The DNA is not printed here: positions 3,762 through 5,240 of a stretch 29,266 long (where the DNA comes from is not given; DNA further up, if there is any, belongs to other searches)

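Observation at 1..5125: HipA-type kinase/HipS-like pair fused into a type IIA topoisomerase operon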

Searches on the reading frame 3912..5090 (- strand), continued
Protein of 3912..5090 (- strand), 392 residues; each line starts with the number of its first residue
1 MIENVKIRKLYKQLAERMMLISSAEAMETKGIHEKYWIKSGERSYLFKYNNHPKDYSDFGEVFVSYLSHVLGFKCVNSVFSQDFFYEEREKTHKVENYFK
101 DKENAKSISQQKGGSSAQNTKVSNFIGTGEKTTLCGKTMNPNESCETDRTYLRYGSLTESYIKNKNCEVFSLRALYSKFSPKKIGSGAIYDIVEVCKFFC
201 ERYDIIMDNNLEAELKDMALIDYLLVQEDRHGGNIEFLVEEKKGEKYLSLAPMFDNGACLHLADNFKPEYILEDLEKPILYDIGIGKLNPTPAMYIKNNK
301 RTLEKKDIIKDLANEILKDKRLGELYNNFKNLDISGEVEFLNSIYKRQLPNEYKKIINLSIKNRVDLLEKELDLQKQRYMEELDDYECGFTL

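Call 42: search_protein_families(library=ncbifam, proteins=[L001:11254-14022:+, L020:10841-13384:+, L020:8918-10825:+, L001:9306-11249:+], max_evalue=1e-50)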
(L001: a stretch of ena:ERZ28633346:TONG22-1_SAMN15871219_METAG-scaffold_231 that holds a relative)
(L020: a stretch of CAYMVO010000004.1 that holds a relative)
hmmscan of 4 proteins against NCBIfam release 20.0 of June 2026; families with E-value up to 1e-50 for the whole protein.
L001:11254-14022:+ (923 aa): 9 families
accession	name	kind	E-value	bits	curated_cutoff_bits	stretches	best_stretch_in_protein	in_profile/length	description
NF004043.1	PRK05560.1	equivalog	6.4e-252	838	902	1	129-916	6-793/798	DNA gyrase subunit A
TIGR01063.1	gyrA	equivalog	6.3e-245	814.9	877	1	129-909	5-786/800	DNA topoisomerase (ATP-hydrolyzing) subunit A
NF010586.0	PRK13979.1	equivalog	1.4e-221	738.1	1475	1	124-770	11-667/957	DNA topoisomerase IV subunit A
NF004044.1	PRK05561.1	subfamily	6.1e-221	736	654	1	130-822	2-689/738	DNA topoisomerase (ATP-hydrolyzing)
TIGR01061.1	parC_Gpos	equivalog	6.4e-212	705.9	813.25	1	128-857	4-734/737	DNA topoisomerase IV subunit A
NF038098.1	GyrA_w_intein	exception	4e-172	574.9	1850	1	240-881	538-1186/1232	intein-containing DNA gyrase subunit A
TIGR01062.1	parC_Gneg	equivalog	4e-144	481.4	628.9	1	130-698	6-566/735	DNA topoisomerase IV subunit A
NF009397.0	PRK12758.1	equivalog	9.9e-71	238.8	780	1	109-612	19-482/870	DNA gyrase/topoisomerase IV subunit A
NF007209.0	PRK09631.1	equivalog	7.5e-68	229.7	644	1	128-608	2-460/635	DNA topoisomerase IV subunit A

L020:10841-13384:+ (848 aa): 9 families
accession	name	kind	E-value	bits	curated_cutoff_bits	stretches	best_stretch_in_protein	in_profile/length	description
NF004043.1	PRK05560.1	equivalog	0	1190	902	1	20-813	3-797/798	DNA gyrase subunit A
TIGR01063.1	gyrA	equivalog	0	1166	877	1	21-815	3-799/800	DNA topoisomerase (ATP-hydrolyzing) subunit A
NF038098.1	GyrA_w_intein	exception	6.4e-271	902.1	1850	1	134-814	538-1226/1232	intein-containing DNA gyrase subunit A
NF004044.1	PRK05561.1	subfamily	9.4e-248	824.6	654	1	24-716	2-688/738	DNA topoisomerase (ATP-hydrolyzing)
NF010586.0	PRK13979.1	equivalog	2.5e-223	743.9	1475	1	15-664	9-666/957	DNA topoisomerase IV subunit A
TIGR01061.1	parC_Gpos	equivalog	2.3e-222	740.5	813.25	1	26-747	8-728/737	DNA topoisomerase IV subunit A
TIGR01062.1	parC_Gneg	equivalog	1.4e-176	588.7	628.9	1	22-699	4-668/735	DNA topoisomerase IV subunit A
NF007209.0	PRK09631.1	equivalog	2.4e-62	211.5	644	1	24-645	4-576/635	DNA topoisomerase IV subunit A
NF009397.0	PRK12758.1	equivalog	2.7e-62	210.9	780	1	8-580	7-536/870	DNA gyrase/topoisomerase IV subunit A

L020:8918-10825:+ (636 aa): 5 families
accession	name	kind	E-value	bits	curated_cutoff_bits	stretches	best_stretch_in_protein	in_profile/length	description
NF004189.0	PRK05644.1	subfamily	0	1021.3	740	1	5-636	6-641/641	DNA gyrase subunit B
NF011501.0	PRK14939.1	subfamily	9.8e-302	1003.3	796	1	6-560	7-562/803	DNA gyrase subunit B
TIGR01059.1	gyrB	equivalog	1.2e-291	968.8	882.4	1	9-636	1-639/639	DNA topoisomerase (ATP-hydrolyzing) subunit B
TIGR01058.1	parE_Gpos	equivalog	2.4e-244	812.5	899.95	1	8-629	4-628/637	DNA topoisomerase IV subunit B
TIGR01055.1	parE_Gneg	equivalog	6.7e-181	602.9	723.35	1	8-628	3-622/625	DNA topoisomerase IV subunit B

L001:9306-11249:+ (648 aa): 5 families
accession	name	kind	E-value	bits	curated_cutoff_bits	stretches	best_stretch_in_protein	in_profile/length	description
NF004189.0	PRK05644.1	subfamily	4.1e-260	864.6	740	1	2-637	7-635/641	DNA gyrase subunit B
NF011501.0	PRK14939.1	subfamily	3e-251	836.3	796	1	2-565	7-559/803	DNA gyrase subunit B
TIGR01059.1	gyrB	equivalog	2.1e-249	829.3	882.4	1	5-635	1-631/639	DNA topoisomerase (ATP-hydrolyzing) subunit B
TIGR01058.1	parE_Gpos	equivalog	4.2e-237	788.5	899.95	1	1-641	1-633/637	DNA topoisomerase IV subunit B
TIGR01055.1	parE_Gneg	equivalog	6.4e-167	556.7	723.35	1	3-636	2-623/625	DNA topoisomerase IV subunit B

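Call 51: find_related_loci(query=A4, collection=metagenome_contigs, flank=7000)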
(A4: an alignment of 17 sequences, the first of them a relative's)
Query A4 (392 aa) in metagenome_contigs; peptide patterns used: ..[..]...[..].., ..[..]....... (x = any residue, [..] = any of these).
206 stretches matched a pattern; 92 encode a relative of the query (tblastn E <= 1e-3); the best 80 are kept; 79 distinct loci.
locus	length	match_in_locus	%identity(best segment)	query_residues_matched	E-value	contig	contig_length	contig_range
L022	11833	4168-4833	29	153-377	4e-23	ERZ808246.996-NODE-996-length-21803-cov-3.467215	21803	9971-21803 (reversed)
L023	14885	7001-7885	28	31-378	7e-21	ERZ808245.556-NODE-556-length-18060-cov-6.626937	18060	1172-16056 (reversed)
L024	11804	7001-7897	26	21-372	1e-20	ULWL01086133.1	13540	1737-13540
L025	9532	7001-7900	26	21-373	4e-20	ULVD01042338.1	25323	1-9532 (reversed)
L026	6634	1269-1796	29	31-263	5e-20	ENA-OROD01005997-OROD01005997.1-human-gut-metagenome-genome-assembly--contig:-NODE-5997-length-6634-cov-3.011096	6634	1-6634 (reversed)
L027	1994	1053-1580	30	31-263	4e-20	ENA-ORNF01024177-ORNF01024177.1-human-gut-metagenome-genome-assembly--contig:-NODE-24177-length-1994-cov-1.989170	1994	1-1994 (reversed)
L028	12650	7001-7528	30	31-263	9e-20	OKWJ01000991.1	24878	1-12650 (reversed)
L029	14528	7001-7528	30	31-263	1e-19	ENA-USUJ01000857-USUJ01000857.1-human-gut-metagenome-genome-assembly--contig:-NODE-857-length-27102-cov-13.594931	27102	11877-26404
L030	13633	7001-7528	30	31-263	2e-19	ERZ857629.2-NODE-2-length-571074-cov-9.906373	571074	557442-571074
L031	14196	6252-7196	27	11-375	4e-19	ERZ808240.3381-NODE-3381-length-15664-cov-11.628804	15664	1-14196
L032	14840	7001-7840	30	27-376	1e-18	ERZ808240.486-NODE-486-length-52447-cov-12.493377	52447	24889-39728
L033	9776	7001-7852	31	23-376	2e-18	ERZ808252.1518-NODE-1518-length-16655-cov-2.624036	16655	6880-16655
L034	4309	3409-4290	26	31-378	4e-18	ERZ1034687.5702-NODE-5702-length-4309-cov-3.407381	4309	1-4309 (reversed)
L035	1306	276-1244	31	6-373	2e-17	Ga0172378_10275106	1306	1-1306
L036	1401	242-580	35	151-262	2e-13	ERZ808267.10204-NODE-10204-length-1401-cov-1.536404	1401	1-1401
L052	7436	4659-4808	43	210-260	1e-6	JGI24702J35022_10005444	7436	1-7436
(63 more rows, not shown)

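Call 53: find_homologous_proteins(query=L020:7650-8576:+, max_evalue=0.00001)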
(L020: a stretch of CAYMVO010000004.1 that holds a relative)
Query L020:7650-8576:+ (309 aa): 3 proteins with E <= 0.00001 among 614 candidates.
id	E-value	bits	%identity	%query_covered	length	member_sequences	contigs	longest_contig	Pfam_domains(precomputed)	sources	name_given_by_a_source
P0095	3.7e-203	691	100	100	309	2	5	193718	-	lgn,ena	-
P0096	3.0e-55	205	39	95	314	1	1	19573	PF07804.19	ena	-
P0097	1.1e-51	194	41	92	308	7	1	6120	PF07804.19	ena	-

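Call 54: find_encoding_contigs(protein=P0096, flank=8000, max_places=2)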
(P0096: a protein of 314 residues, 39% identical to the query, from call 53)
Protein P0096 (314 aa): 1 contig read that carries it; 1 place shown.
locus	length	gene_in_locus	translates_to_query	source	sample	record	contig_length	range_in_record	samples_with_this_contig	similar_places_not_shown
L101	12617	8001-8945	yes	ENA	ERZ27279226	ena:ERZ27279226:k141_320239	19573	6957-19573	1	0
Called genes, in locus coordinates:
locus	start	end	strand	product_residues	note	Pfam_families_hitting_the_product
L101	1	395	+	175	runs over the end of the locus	PF00080:Sod_Cu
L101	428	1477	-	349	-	PF05552:MS_channel_1st_1 (weak), PF00924:MS_channel_2nd, PF21082:MS_channel_3rd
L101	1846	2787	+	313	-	PF03462:PCRF, PF00472:RF-1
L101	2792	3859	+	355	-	PF00814:TsaD, PF02543:Carbam_trans_N (weak), PF22521:HypF_C_2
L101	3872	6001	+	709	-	PF18887:MBG_3 (faint)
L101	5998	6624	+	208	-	-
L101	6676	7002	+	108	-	-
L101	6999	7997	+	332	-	-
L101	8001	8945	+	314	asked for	PF07804:HipA_C (weak)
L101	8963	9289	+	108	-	-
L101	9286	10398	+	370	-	PF07804:HipA_C (weak)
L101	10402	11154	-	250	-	PF09335:VTT_dom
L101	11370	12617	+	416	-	?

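Call 55: find_encoding_contigs(protein=P0097, flank=8000, max_places=2)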
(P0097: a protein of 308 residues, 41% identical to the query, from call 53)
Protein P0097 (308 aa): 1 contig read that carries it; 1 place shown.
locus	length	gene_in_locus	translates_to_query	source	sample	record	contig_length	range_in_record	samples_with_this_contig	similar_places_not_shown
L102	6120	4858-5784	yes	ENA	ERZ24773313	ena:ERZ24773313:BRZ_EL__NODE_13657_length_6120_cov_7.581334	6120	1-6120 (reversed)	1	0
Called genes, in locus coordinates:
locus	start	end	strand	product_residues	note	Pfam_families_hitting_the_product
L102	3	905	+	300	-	?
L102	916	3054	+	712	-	PF18887:MBG_3 (faint)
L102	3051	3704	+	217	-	-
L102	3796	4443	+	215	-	-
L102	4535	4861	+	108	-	-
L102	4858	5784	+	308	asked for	PF07804:HipA_C (weak)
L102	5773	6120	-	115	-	?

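Call 58: search_protein_families(library=padloc, proteins=[window:3912-5090:-, L020:7650-8576:+, P0020, L023:6917-7966:+], max_evalue=1)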
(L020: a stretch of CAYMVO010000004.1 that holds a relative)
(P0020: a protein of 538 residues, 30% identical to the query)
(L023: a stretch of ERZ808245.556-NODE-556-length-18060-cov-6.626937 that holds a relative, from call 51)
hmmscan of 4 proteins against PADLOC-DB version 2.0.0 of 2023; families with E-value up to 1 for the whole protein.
window:3912-5090:- (392 aa): 5 families
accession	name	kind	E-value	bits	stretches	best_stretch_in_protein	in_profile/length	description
PDLC04340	PDC-M03A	-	2.1e-13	48.4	1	25-372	13-276/280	-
PDLC04344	PDC-M03A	-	5.6e-09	33.9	2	23-78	14-69/305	-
PDLC04342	PDC-M03A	-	9.7e-08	29.9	2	25-76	15-72/299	-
PDLC04339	PDC-M03A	-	1.2e-07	29.4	2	204-372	126-288/293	-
PDLC04345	PDC-M03A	-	1.8e-05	22.1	1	214-261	147-194/302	-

L020:7650-8576:+ (309 aa): 4 families
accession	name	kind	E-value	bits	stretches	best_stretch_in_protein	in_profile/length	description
PDLC04340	PDC-M03A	-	6e-18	63.3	1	2-289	4-273/280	-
PDLC04339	PDC-M03A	-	4.6e-08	30.7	1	28-198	31-191/293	-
PDLC04344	PDC-M03A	-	3.3e-06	24.8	1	21-188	26-193/305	-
PDLC04342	PDC-M03A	-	8.6e-05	20.2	1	12-188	16-195/299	-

P0020 (538 aa): 5 families
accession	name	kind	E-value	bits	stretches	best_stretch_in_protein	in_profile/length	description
PDLC04340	PDC-M03A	-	1e-14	52.7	1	19-201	15-177/280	-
PDLC04342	PDC-M03A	-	9.4e-11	39.8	1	22-205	20-204/299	-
PDLC04345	PDC-M03A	-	3.1e-10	37.8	1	24-202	20-200/302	-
PDLC04343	PDC-M03A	-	4.7e-10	37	1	23-222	92-285/370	-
PDLC04344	PDC-M03A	-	3.5e-09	34.5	1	23-205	22-202/305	-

L023:6917-7966:+ (350 aa): 7 families
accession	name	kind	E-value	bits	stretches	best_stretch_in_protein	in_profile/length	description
PDLC04340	PDC-M03A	-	2e-17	61.6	1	25-318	15-277/280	-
PDLC04342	PDC-M03A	-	1.9e-11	42.1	1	28-243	20-225/299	-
PDLC04344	PDC-M03A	-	4.6e-10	37.4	1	23-235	16-214/305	-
PDLC04345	PDC-M03A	-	1e-06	26.3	1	27-219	17-199/302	-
PDLC04339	PDC-M03A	-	3.5e-06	24.6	1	161-240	130-204/293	-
PDLC04341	PDC-M03A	-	0.00018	19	1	173-231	154-211/294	-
PDLC04343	PDC-M03A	-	0.0039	14.3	1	170-229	216-275/370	-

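Call 59: search_dna_similar(query=window:3912-5090:-, collection=plasmids, mode=protein, max_evalue=0.001, max_rows=10)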
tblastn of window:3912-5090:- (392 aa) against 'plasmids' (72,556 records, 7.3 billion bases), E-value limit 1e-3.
Records with a match: 1; places in all: 1; records where one place covers at least 80% of the query: 0.
Best place of each record, by identity: <60% 1.
By first word of the organism name: Pseudobutyrivibrio 1.
By predicted mobility (MOB-suite, as given by PLSDB): non-mobilizable 1.
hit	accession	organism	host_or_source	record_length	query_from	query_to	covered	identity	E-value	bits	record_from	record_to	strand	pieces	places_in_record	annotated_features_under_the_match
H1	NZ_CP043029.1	Pseudobutyrivibrio xylanivorans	Bovine,rumen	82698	203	327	32%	29.6%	1e-4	52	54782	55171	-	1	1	hypothetical protein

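Call 60: search_dna_similar(query=window:3912-5090:-, collection=phages, mode=protein, max_evalue=0.001, max_rows=10)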
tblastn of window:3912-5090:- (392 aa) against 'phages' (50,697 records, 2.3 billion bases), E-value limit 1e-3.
No match.

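Call 91: search_protein_families(library=pfam, proteins=[L023:6253-6783:-, L022:6452-6982:+, L031:5589-6113:-, L020:6740-7420:-, L020:3471-4097:+, L032:8362-9087:+, L030:10455-11192:-], max_evalue=0.001)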
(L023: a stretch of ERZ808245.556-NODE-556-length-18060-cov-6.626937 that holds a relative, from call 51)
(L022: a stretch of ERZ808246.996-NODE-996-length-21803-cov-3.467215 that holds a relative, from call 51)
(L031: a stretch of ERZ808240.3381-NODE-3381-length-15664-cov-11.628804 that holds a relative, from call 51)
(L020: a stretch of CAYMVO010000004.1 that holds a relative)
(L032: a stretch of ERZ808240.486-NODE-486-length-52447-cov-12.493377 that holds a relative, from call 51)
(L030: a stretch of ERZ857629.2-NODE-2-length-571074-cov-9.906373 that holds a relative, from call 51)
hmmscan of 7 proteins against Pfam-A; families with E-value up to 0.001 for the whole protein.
L023:6253-6783:- (176 aa): 2 families
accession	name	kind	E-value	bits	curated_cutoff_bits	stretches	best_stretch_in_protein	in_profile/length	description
PF01035.26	DNA_binding_1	-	8.9e-30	102.8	27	1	76-160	1-80/81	6-O-methylguanine DNA methyltransferase, DNA binding domain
PF02870.21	Methyltransf_1N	-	5e-07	30.6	21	1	5-66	5-66/71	6-O-methylguanine DNA methyltransferase, ribonuclease-like domain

L022:6452-6982:+ (176 aa): 1 family
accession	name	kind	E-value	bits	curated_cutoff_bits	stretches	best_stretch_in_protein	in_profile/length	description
PF01035.26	DNA_binding_1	-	2.8e-29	101.2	27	1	88-172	1-80/81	6-O-methylguanine DNA methyltransferase, DNA binding domain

L031:5589-6113:- (174 aa): 2 families
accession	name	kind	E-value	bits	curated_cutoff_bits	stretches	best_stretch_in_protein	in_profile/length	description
PF01035.26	DNA_binding_1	-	7.8e-30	103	27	1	76-160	1-80/81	6-O-methylguanine DNA methyltransferase, DNA binding domain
PF02870.21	Methyltransf_1N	-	1.2e-07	32.6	21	1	5-66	5-66/71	6-O-methylguanine DNA methyltransferase, ribonuclease-like domain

L020:6740-7420:- (226 aa): 1 family
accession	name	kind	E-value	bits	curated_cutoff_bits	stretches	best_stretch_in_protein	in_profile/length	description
PF09335.16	VTT_dom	-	3.7e-20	73.1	33.9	1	64-180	2-122/123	VTT domain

L020:3471-4097:+ (208 aa): 0 families

L032:8362-9087:+ (241 aa): 2 families
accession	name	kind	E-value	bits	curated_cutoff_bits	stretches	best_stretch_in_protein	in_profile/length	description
PF12146.15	Hydrolase_4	-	3.1e-28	99.1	27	1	24-222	1-186/239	Serine aminopeptidase, S33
PF00561.26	Abhydrolase_1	-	5e-07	30.1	25.8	1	32-136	5-104/245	alpha/beta hydrolase fold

L030:10455-11192:- (245 aa): 1 family
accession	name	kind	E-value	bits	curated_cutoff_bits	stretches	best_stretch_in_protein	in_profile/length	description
PF01553.26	Acyltransferase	-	0.00022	21.5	23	0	41-192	13-131/132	Acyltransferase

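Call 92: search_protein_families(library=pfam, alignment_id=A4, max_evalue=1)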
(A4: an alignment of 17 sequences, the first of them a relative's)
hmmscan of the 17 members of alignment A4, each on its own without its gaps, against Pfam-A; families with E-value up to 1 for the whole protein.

A. member 1, P0001 (392 aa): 2 families
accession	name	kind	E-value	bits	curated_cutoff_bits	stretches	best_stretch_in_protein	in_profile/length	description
PF00454.33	PI3_PI4_kinase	-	0.031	14.6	27.1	1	204-267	124-177/241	Phosphatidylinositol 3- and 4-kinase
PF17214.9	KH_TffA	-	0.089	13.2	22.6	1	293-318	32-57/68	Transcription termination factor FttA, KH domain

B. families by the number of members that match (of 17 scanned): 15 families
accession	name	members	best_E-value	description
PF07804.18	HipA_C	13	3.3e-07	HipA-like C-terminal domain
PF00454.33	PI3_PI4_kinase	13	0.00035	Phosphatidylinositol 3- and 4-kinase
PF22094.2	CED4_WHD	1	0.015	CED4, winged-helix domain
PF23151.1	NuiA_2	1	0.017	NuiA-like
PF22114.2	NUP120_helical_2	1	0.022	Nucleoporin NUP120, helical domain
PF05256.17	UPF0223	1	0.023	Uncharacterised protein family (UPF0223)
PF13114.12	RecO_N_2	1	0.031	RecO N terminal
PF06702.18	Fam20C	1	0.034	Golgi casein kinase, C-terminal, Fam20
PF18493.6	DUF5617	1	0.049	Domain of unknown function (DUF5617)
PF18268.6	Hit1_C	1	0.049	Hit1 C-terminal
PF17865.7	AAA_lid_5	1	0.068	Midasin AAA lid domain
PF22669.2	Exo_endo_phos2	1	0.074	Endonuclease/Exonuclease/phosphatase family 2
PF17214.9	KH_TffA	1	0.089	Transcription termination factor FttA, KH domain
PF07374.17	DUF1492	1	0.09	Protein of unknown function (DUF1492)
PF11724.13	YvbH_ext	1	0.11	YvbH-like oligomerisation region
